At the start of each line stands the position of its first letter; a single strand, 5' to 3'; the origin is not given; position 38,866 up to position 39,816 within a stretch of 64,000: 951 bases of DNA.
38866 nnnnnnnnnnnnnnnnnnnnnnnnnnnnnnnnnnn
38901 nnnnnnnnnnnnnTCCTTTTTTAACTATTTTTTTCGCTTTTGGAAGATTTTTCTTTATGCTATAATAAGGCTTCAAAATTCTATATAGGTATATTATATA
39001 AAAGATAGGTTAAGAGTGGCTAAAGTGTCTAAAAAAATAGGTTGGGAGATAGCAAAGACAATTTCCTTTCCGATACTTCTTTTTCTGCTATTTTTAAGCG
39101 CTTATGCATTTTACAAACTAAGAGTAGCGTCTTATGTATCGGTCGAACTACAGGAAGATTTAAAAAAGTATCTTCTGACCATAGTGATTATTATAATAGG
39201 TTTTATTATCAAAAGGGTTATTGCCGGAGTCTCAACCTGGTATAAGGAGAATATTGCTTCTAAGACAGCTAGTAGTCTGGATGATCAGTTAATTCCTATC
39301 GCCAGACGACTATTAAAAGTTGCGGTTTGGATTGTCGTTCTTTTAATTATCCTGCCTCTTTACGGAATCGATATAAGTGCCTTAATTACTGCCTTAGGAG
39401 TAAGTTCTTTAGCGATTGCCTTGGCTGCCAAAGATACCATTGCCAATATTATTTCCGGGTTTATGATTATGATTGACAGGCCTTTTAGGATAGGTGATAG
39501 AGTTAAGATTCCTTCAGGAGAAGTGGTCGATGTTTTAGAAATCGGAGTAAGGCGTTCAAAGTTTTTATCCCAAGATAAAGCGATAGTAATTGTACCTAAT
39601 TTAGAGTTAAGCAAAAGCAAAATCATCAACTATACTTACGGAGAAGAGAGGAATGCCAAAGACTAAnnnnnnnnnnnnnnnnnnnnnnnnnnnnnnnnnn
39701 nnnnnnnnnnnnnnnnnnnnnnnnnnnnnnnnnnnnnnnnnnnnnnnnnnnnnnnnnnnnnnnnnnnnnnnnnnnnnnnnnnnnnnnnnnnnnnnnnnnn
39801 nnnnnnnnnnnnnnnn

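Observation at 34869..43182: Nucleotide-sugar-independent trehalose/compatible-solute island built around GH65 phosphorylases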

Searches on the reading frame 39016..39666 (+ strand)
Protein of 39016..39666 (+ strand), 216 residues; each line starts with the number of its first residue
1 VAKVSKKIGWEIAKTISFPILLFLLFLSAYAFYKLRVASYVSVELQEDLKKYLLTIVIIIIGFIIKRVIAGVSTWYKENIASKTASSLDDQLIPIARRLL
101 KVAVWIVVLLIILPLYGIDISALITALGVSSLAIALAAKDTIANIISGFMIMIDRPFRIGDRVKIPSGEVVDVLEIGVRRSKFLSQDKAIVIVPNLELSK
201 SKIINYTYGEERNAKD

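Call 4: search_protein_families(library=pfam, proteins=[window:39016-39666:+])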
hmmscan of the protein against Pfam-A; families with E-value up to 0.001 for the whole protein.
window:39016-39666:+ (216 aa): 2 families
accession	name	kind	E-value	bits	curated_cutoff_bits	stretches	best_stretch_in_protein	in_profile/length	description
PF00924.24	MS_channel_2nd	-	1.7e-15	57.3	20.2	1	140-207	1-67/68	Mechanosensitive ion channel, beta-domain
PF21088.3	MS_channel_1st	-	2.6e-09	37.3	23.1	1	99-139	2-42/42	Mechanosensitive ion channel, transmembrane helices 2/3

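Call 5: search_protein_families(library=ncbifam, proteins=[window:39016-39666:+])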
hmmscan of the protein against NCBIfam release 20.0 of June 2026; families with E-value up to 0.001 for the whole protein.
window:39016-39666:+ (216 aa): 6 families
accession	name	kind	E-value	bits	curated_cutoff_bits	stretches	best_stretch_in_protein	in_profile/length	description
NF047602.1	MscsSHelicob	equivalog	2e-16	60.2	400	1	56-212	17-164/260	small-conductance mechanosensitive channel MscS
NF007662.0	PRK10334.1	subfamily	5.2e-15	55.4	321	1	55-208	34-180/286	small-conductance mechanosensitive channel MscS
NF047601.1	MscSThanab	equivalog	3.1e-14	53.1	500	1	50-200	19-171/280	small-conductance mechanosensitive channel MscS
NF008180.0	PRK10929.1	equivalog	1.8e-08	32.7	809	1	101-207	880-985/1109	miniconductance mechanosensitive channel MscM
NF008438.0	PRK11281.1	equivalog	4.1e-08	31.5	991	1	134-208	916-989/1113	mechanosensitive channel MscK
NF008542.0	PRK11465.1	equivalog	3.8e-05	22.1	596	1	22-188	438-603/741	mechanosensitive channel protein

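Call 39: search_solved_structures(query=window:39016-39666:+, max_evalue=0.001)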
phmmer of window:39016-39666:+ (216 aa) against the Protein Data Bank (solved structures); distinct sequences matched with E-value up to 0.001: 43.
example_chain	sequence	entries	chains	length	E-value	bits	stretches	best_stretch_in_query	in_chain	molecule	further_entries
9h2p_A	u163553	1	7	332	8.9e-17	64.8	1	49-202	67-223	Low conductance mechanosensitive channel YnaI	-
9e68_G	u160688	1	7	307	3.9e-16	62.7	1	91-202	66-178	MscS/YnaI chimera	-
9e62_A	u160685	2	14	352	7.1e-16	61.9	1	85-202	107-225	Low conductance mechanosensitive channel YnaI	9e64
6urt_G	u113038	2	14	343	7.2e-16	61.9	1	85-202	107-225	Low conductance mechanosensitive channel YnaI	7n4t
9h95_A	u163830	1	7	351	7.5e-16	61.8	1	86-202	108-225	Low conductance mechanosensitive channel YnaI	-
5y4o_A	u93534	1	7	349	7.5e-16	61.8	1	86-202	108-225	Low conductance mechanosensitive channel YnaI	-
9e63_A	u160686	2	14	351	7.6e-16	61.8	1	86-202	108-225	Low conductance mechanosensitive channel YnaI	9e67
6zye_E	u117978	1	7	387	8.5e-16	61.6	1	86-202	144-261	YnaI,Low conductance mechanosensitive channel YnaI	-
6zyd_E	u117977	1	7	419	8.5e-16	61.6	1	86-202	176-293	Low conductance mechanosensitive channel YnaI,Low conductance mechanosensitive channel Yna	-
9e65_A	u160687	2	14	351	3.5e-15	59.6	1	86-202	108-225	Low conductance mechanosensitive channel YnaI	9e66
6vxm_A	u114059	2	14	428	3.6e-14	56.3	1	79-208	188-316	Mechanosensitive ion channel protein 1, mitochondrial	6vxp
6lyp_A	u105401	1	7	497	5.1e-14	55.8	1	79-208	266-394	Mechanosensitive ion channel protein 1, mitochondrial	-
6vxn_A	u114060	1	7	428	1.4e-13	54.4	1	79-208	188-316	Mechanosensitive ion channel protein 1, mitochondrial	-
3t9n_A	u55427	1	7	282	3.9e-13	53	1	50-199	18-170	Small-conductance mechanosensitive channel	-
3udc_A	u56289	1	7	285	4e-13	52.9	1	50-199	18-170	Small-conductance mechanosensitive channel, C-terminal peptide from Small-conductance mech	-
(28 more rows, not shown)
